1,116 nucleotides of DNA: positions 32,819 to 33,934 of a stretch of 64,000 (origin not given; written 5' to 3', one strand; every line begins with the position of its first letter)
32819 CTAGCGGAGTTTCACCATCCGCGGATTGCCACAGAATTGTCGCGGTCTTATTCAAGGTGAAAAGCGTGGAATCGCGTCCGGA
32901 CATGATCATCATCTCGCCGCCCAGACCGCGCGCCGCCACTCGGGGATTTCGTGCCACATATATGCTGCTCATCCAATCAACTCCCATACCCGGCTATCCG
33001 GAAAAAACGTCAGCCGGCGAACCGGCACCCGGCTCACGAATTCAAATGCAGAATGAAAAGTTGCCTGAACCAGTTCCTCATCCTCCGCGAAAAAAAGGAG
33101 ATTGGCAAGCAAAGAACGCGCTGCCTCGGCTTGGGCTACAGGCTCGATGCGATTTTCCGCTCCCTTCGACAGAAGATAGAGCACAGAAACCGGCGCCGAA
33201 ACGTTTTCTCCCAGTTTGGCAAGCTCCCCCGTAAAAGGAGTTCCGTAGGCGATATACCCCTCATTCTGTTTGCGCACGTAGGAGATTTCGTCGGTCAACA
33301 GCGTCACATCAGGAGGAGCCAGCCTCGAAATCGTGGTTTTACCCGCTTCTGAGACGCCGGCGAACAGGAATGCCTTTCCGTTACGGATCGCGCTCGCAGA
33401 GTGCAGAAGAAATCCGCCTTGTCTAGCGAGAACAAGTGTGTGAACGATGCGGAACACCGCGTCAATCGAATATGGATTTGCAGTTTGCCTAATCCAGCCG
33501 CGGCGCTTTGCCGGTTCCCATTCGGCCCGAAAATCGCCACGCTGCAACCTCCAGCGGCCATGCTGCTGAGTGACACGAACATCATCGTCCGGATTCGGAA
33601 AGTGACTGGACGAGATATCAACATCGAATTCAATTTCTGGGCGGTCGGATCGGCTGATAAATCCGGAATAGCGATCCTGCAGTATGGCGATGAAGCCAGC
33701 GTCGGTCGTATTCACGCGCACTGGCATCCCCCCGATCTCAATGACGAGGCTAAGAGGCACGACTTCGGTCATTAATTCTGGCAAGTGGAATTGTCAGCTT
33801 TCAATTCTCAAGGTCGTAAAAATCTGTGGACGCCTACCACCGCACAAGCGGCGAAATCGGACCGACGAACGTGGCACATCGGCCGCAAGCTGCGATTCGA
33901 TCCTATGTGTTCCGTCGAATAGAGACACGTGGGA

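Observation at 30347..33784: Translationally coupled HprK-like kinase / PqqD / radical SAM-SPASM / nucleotidyltransferase operon: RiPP-style system without lasso cyclase, protease or annotated precursor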

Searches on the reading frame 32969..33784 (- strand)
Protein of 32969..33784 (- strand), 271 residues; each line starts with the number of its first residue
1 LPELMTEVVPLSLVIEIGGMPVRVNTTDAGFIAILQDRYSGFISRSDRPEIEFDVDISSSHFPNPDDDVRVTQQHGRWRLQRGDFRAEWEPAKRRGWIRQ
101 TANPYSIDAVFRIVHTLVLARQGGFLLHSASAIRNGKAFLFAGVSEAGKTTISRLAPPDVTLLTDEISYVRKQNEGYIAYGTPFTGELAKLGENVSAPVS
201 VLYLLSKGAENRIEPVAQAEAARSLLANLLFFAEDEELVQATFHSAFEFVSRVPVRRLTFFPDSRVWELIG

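Call 3: search_protein_families(library=pfam, proteins=[window:32969-33784:-], max_evalue=0.01)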
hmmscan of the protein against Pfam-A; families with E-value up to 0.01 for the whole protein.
window:32969-33784:- (271 aa): 1 family
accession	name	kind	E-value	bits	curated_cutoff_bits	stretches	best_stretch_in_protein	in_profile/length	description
PF01293.25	PEPCK_ATP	-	0.0037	16.5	26.5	1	110-166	183-238/465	Phosphoenolpyruvate carboxykinase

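Call 4: search_protein_families(library=ncbifam, proteins=[window:32969-33784:-], max_evalue=0.01)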
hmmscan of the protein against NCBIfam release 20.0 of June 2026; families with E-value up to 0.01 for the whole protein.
window:32969-33784:- (271 aa): 4 families
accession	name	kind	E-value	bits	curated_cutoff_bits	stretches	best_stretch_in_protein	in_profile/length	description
TIGR04249.1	SCM_chp_ScmC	equivalog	1e-09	38.1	125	1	121-269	122-287/292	SynChlorMet cassette protein ScmC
TIGR04352.1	HprK_rel_A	equivalog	0.00047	19.4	200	0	124-174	96-147/280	HprK-related kinase A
TIGR04355.1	HprK_rel_B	hypoth_equivalog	0.0014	17.8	200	0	121-153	141-173/351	HprK-related kinase B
NF006821.0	PRK09344.1-3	subfamily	0.0032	16.1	369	1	110-174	188-265/525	phosphoenolpyruvate carboxykinase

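Call 8: find_homologous_proteins(query=window:32969-33784:-)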
Query window:32969-33784:- (271 aa): 6872 proteins with E <= 0.001 among 8000 candidates; the best 120 are listed.
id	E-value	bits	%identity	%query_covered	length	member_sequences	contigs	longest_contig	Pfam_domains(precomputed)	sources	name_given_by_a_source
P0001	7.2e-172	588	99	99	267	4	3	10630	PF27840.1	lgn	-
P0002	1.1e-161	555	94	99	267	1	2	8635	PF27840.1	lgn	-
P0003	1.1e-160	551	93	98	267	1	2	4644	PF27840.1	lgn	-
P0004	7.3e-159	545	90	100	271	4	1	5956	PF27840.1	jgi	-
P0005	2.5e-154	531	89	100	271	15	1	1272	PF27840.1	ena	-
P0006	8.8e-151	519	89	99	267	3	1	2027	PF27840.1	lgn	-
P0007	2.9e-143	494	81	100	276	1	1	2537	PF27840.1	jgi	jgi:hypothetical protein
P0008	5.0e-143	494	84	98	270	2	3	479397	PF27840.1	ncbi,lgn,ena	-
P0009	5.5e-143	493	82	100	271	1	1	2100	PF27840.1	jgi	jgi:hypothetical protein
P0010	7.2e-143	493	82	100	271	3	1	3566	PF27840.1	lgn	-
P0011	1.9e-142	492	81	100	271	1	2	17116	PF27840.1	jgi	jgi:hypothetical protein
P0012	3.5e-142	491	84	99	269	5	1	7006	PF27840.1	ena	-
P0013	8.4e-142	490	81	100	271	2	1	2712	PF27840.1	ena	-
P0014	1.7e-141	489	82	100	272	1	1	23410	PF27840.1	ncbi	ncbi:MAG: hypothetical protein ACRD3B_01405 [Candidatus Sulfotelmatobacter sp.]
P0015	1.7e-141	489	81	100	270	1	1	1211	PF27840.1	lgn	-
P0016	4.1e-141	487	84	99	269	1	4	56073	PF27840.1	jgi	jgi:hypothetical protein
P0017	5.2e-141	487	81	100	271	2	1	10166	PF27840.1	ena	-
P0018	6.0e-141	487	81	100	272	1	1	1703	PF27840.1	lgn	-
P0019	1.2e-140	486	81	100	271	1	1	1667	PF27840.1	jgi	jgi:hypothetical protein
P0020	1.4e-140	486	80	100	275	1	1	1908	PF27840.1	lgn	-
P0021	1.4e-140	486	81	100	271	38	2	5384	PF27840.1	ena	-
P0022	1.5e-140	485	80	100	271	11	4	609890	PF27840.1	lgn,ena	-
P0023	1.6e-140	485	81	100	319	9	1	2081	PF27840.1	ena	-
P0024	2.0e-140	485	82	100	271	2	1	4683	PF27840.1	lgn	-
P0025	2.0e-140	485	80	100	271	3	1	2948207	PF27840.1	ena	-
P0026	2.2e-140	485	82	100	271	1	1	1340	PF27840.1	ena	-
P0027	2.4e-140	485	80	100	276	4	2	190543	PF27840.1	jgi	jgi:hypothetical protein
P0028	2.5e-140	485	82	100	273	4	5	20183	PF27840.1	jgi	jgi:hypothetical protein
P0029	2.7e-140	485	80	100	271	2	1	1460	PF27840.1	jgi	jgi:hypothetical protein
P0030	3.3e-140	484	81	100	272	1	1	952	PF27840.1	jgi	jgi:hypothetical protein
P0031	3.4e-140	484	81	100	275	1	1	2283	PF27840.1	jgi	jgi:hypothetical protein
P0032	4.2e-140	484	81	100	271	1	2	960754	PF27840.1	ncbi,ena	-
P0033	4.7e-140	484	80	100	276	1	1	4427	PF27840.1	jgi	jgi:hypothetical protein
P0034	8.9e-140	483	82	100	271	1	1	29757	PF27840.1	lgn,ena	-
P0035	1.2e-139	483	80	100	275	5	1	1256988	PF27840.1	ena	-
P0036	1.2e-139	482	80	100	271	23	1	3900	PF27840.1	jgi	jgi:hypothetical protein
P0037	1.2e-139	482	80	100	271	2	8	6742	PF27840.1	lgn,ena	-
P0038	1.3e-139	482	80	100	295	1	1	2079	PF27840.1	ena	-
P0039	1.7e-139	482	80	100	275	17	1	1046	PF27840.1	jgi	jgi:hypothetical protein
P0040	1.9e-139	482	82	99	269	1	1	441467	PF27840.1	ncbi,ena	-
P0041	2.7e-139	481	81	100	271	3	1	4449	PF27840.1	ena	-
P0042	4.6e-139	481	81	100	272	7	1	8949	PF27840.1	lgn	-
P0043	4.7e-139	481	80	100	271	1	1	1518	PF27840.1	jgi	jgi:hypothetical protein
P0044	4.9e-139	480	79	100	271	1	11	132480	PF27840.1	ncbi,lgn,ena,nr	ncbi:MAG: hypothetical protein LAO24_14815 [Acidobacteriia bacterium]|nr:hypothetical protein [Terri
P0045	5.5e-139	480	81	100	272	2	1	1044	PF27840.1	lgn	-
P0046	6.3e-139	480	80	100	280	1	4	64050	PF27840.1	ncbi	ncbi:MAG: hypothetical protein ACLPHP_05565 [Candidatus Sulfotelmatobacter sp.]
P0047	7.2e-139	480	79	100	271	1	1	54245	PF27840.1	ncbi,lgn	-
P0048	7.3e-139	480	81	100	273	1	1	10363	PF27840.1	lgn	-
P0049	1.3e-138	479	79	100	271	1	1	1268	PF27840.1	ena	-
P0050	1.7e-138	479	81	100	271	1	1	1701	PF27840.1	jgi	-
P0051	1.7e-138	479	80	100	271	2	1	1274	PF27840.1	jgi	-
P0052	1.9e-138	479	81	98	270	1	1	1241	PF27840.1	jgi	jgi:hypothetical protein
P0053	2.1e-138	478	79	100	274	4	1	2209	PF27840.1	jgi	jgi:hypothetical protein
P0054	2.4e-138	478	79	100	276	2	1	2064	PF27840.1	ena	-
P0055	2.8e-138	478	80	100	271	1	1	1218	PF27840.1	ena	-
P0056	2.8e-138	478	81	100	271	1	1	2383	PF27840.1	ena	-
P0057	3.6e-138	478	80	100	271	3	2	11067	PF27840.1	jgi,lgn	jgi:hypothetical protein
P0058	3.7e-138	478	80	100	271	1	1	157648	PF27840.1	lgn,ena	-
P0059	8.2e-138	476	79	100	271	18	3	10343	PF27840.1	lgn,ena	-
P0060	1.1e-137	476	79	100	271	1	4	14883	PF27840.1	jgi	jgi:hypothetical protein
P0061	1.1e-137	476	80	100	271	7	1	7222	PF27840.1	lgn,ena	-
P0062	1.1e-137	476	79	100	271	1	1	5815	PF27840.1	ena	-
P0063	1.1e-137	476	80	100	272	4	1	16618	PF27840.1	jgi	jgi:hypothetical protein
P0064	1.3e-137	476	80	100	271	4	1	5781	PF27840.1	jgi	-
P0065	1.4e-137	476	80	100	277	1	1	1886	PF27840.1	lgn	-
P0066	1.4e-137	476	78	100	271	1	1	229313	PF27840.1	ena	-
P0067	1.8e-137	475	79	100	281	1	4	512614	PF27840.1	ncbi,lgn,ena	-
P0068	2.1e-137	475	79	100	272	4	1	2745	PF27840.1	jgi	-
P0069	2.3e-137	475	79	100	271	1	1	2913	PF27840.1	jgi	jgi:hypothetical protein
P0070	2.3e-137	475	81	100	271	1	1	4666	PF27840.1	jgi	jgi:hypothetical protein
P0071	2.7e-137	475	79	100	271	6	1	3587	PF27840.1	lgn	-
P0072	3.1e-137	475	79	100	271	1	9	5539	PF27840.1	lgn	-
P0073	3.1e-137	475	79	100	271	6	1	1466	PF27840.1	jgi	-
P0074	3.6e-137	474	80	100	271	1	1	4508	PF27840.1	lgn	-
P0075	3.8e-137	474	80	100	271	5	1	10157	PF27840.1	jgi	jgi:hypothetical protein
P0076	4.2e-137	474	79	100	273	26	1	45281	PF27840.1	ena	-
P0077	4.3e-137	474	78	99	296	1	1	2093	PF27840.1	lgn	-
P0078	4.5e-137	474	80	100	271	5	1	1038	PF27840.1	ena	-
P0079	5.2e-137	474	81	99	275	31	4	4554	PF27840.1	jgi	jgi:hypothetical protein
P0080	5.3e-137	474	78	100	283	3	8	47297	PF27840.1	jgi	-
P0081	5.4e-137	474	79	100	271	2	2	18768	PF27840.1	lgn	-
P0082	6.7e-137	473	80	100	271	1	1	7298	PF27840.1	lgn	-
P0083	6.9e-137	473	80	100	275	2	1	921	PF27840.1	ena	-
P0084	7.0e-137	473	80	99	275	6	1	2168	PF27840.1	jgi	jgi:hypothetical protein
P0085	7.1e-137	473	80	100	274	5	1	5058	PF27840.1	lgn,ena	-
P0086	7.2e-137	473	80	100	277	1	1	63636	PF27840.1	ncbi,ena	-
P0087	7.9e-137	473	79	100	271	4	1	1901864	PF27840.1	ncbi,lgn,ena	-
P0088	7.9e-137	473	79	100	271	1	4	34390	PF27840.1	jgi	jgi:hypothetical protein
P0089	9.1e-137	473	79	100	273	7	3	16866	PF27840.1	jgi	jgi:hypothetical protein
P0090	9.7e-137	473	77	100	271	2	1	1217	PF27840.1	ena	-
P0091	1.1e-136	473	79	100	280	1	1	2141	PF27840.1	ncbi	-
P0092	1.2e-136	473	79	100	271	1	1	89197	PF27840.1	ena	-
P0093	1.3e-136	473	78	100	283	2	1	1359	PF27840.1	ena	-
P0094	1.4e-136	472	77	100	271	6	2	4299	PF27840.1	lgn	-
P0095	1.7e-136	472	79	100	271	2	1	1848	PF27840.1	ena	-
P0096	1.9e-136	472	80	100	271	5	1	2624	PF27840.1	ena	-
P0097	1.9e-136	472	79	100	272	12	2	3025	PF27840.1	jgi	jgi:hypothetical protein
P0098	2.3e-136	472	78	100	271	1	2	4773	PF27840.1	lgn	-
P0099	2.4e-136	472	79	100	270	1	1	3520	PF27840.1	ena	-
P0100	2.6e-136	472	78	100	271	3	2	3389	PF27840.1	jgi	jgi:hypothetical protein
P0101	3.3e-136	471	78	100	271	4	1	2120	PF27840.1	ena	-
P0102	3.6e-136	471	79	100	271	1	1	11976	PF27840.1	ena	-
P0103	3.7e-136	471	77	100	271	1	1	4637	PF27840.1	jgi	jgi:hypothetical protein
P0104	3.7e-136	471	79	100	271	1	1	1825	PF27840.1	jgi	jgi:hypothetical protein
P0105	3.9e-136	471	77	100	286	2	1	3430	PF27840.1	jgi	jgi:hypothetical protein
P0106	4.5e-136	471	80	100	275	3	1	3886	PF27840.1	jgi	-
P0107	4.6e-136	471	77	100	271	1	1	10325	PF27840.1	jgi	jgi:hypothetical protein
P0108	4.9e-136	471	78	100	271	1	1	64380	PF27840.1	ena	-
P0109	6.5e-136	470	79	100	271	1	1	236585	PF27840.1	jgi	jgi:hypothetical protein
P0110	6.6e-136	470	78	100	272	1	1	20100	PF27840.1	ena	-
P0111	7.2e-136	470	77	100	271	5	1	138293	PF27840.1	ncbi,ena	-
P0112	7.2e-136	470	79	100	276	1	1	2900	PF27840.1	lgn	-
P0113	7.4e-136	470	77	100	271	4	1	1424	PF27840.1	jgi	jgi:hypothetical protein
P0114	8.3e-136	470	79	100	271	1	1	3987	PF27840.1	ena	-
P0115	9.1e-136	470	79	100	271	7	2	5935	PF27840.1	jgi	-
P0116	9.8e-136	470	79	100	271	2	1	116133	PF27840.1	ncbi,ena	-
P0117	1.0e-135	470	79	100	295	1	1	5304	PF27840.1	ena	-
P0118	1.1e-135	469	77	100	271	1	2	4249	PF27840.1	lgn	-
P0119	1.2e-135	469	78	100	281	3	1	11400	PF27840.1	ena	-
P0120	1.3e-135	469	78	100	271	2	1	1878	PF27840.1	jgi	jgi:hypothetical protein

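Call 9: find_encoding_contigs(protein=P0025, flank=8000, max_places=2)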
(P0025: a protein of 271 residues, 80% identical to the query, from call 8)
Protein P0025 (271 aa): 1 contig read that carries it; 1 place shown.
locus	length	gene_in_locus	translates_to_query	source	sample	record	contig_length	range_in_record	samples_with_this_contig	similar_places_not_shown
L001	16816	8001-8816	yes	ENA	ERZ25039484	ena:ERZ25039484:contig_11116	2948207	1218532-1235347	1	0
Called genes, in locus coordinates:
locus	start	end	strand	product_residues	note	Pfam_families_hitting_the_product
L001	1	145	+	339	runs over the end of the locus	PF00092:VWA, PF13519:VWA_2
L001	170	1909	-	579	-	PF02927:CelD_N, PF00759:Glyco_hydro_9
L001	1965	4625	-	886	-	PF01590:GAF, PF13185:GAF_2, PF11897:DUF3417, PF00343:Phosphorylase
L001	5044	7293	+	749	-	-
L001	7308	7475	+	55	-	-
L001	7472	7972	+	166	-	PF00717:Peptidase_S24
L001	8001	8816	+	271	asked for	PF27840:ScmC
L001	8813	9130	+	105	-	PF05402:PqqD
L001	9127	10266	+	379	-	PF04055:Radical_SAM, PF13186:SPASM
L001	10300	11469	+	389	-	PF14907:NTP_transf_5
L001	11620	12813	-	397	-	PF07690:MFS_1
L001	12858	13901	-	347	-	PF00356:LacI, PF00532:Peripla_BP_1, PF13407:Peripla_BP_4, PF13377:Peripla_BP_3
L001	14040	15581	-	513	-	PF07690:MFS_1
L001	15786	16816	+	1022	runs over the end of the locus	PF14258:DUF4350 (faint), PF00150:Cellulase (faint)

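Call 10: find_encoding_contigs(protein=P0087, flank=8000, max_places=2)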
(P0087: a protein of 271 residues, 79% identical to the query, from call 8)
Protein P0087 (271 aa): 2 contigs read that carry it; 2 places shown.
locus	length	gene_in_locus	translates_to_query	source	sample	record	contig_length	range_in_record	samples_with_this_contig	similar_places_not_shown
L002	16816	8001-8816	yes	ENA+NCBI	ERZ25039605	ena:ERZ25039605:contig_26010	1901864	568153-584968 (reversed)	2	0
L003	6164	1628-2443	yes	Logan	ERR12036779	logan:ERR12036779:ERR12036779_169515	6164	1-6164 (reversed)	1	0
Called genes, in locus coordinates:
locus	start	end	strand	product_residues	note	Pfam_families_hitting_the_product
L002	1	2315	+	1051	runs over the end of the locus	PF00873:ACR_tran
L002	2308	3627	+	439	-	PF02321:OEP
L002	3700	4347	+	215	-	PF01081:Aldolase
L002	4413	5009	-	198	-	PF00343:Phosphorylase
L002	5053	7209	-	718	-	PF01590:GAF, PF13185:GAF_2, PF11897:DUF3417, PF00343:Phosphorylase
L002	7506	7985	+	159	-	-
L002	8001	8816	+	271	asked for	PF27840:ScmC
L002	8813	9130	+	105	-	PF05402:PqqD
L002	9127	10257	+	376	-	PF04055:Radical_SAM, PF13186:SPASM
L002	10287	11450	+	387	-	PF14907:NTP_transf_5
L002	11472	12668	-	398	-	PF07690:MFS_1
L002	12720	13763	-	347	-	PF00356:LacI, PF00532:Peripla_BP_1, PF13407:Peripla_BP_4, PF13377:Peripla_BP_3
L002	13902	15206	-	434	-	PF07690:MFS_1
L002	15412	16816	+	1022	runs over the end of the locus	-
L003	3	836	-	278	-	?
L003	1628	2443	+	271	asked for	PF27840:ScmC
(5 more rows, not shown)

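Call 11: find_encoding_contigs(protein=P0008, flank=8000, max_places=2)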
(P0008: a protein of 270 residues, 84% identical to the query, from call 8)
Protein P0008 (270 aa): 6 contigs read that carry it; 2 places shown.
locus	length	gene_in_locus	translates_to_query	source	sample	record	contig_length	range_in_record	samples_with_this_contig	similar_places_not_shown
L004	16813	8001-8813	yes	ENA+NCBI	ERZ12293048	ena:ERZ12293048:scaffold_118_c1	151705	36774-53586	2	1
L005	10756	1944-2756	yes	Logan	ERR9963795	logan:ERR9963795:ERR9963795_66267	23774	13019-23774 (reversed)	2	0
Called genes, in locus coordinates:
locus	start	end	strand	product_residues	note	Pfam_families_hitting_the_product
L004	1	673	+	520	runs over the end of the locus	PF01408:GFO_IDH_MocA, PF19051:GFO_IDH_MocA_C2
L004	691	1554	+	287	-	PF01261:AP_endonuc_2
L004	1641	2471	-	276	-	PF13618:Gluconate_2-dh3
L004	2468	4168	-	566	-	PF00732:GMC_oxred_N, PF05199:GMC_oxred_C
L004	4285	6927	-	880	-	PF01590:GAF, PF13185:GAF_2, PF11897:DUF3417, PF00343:Phosphorylase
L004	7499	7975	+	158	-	PF00717:Peptidase_S24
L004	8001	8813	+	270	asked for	PF27840:ScmC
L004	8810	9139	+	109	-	PF05402:PqqD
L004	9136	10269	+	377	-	PF04055:Radical_SAM, PF13186:SPASM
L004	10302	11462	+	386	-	PF14907:NTP_transf_5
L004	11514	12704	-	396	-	PF07690:MFS_1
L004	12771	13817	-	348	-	PF00356:LacI, PF00532:Peripla_BP_1, PF13407:Peripla_BP_4, PF13377:Peripla_BP_3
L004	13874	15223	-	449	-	PF07690:MFS_1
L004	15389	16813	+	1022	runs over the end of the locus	-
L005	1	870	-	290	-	?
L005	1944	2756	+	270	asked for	PF27840:ScmC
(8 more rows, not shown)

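Call 20: find_encoding_contigs(protein=P0001, flank=8000, max_places=3)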
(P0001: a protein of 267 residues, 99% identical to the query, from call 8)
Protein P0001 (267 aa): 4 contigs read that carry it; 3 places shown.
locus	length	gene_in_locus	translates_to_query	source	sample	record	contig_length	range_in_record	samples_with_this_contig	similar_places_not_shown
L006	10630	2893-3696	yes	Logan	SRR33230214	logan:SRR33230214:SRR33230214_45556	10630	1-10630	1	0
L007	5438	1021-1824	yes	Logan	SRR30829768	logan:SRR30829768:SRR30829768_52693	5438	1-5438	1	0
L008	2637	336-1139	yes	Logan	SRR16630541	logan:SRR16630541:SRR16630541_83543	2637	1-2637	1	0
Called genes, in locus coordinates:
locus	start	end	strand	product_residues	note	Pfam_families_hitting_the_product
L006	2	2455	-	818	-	?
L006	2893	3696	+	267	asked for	PF27840:ScmC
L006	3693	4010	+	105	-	PF05402:PqqD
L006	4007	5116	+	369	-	PF04055:Radical_SAM, PF13186:SPASM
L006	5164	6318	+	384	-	PF14907:NTP_transf_5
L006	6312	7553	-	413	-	PF07690:MFS_1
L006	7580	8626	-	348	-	PF00356:LacI, PF00532:Peripla_BP_1, PF13407:Peripla_BP_4, PF13377:Peripla_BP_3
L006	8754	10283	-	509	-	PF07690:MFS_1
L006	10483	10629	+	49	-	?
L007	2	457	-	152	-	?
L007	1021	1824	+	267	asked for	PF27840:ScmC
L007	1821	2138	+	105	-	PF05402:PqqD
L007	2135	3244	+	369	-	PF04055:Radical_SAM, PF13186:SPASM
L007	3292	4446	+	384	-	PF14907:NTP_transf_5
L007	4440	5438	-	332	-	?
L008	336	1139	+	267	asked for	PF27840:ScmC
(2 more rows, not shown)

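Call 24: search_protein_representatives(protein=window:32969-33784:-)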
Query: 271 residues. Proteins with E-value up to 0.001 (for the whole library): 8898; up to 1e-10: 2568; up to 1e-30: 203. The best 150 are listed.
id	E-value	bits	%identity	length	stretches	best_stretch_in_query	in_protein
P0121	4.4e-111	387.2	70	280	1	11-270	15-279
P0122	7.8e-95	333.9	79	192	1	80-271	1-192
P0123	6.0e-94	331.0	59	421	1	13-270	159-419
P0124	5.7e-92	324.5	56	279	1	12-270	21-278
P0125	3.3e-82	292.6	57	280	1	14-269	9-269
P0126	1.7e-80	286.9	52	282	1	12-270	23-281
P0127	4.2e-79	282.4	50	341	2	11-176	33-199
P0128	9.3e-76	271.4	50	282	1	13-271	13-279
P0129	1.2e-75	271.1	51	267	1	14-270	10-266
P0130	1.6e-75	270.6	48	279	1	6-271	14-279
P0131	2.2e-75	270.2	61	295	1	12-233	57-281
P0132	3.5e-75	269.5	51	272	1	11-270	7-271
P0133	6.6e-75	268.6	49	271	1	5-269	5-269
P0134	2.5e-74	266.7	50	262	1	14-271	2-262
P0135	4.6e-74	265.9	74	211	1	62-231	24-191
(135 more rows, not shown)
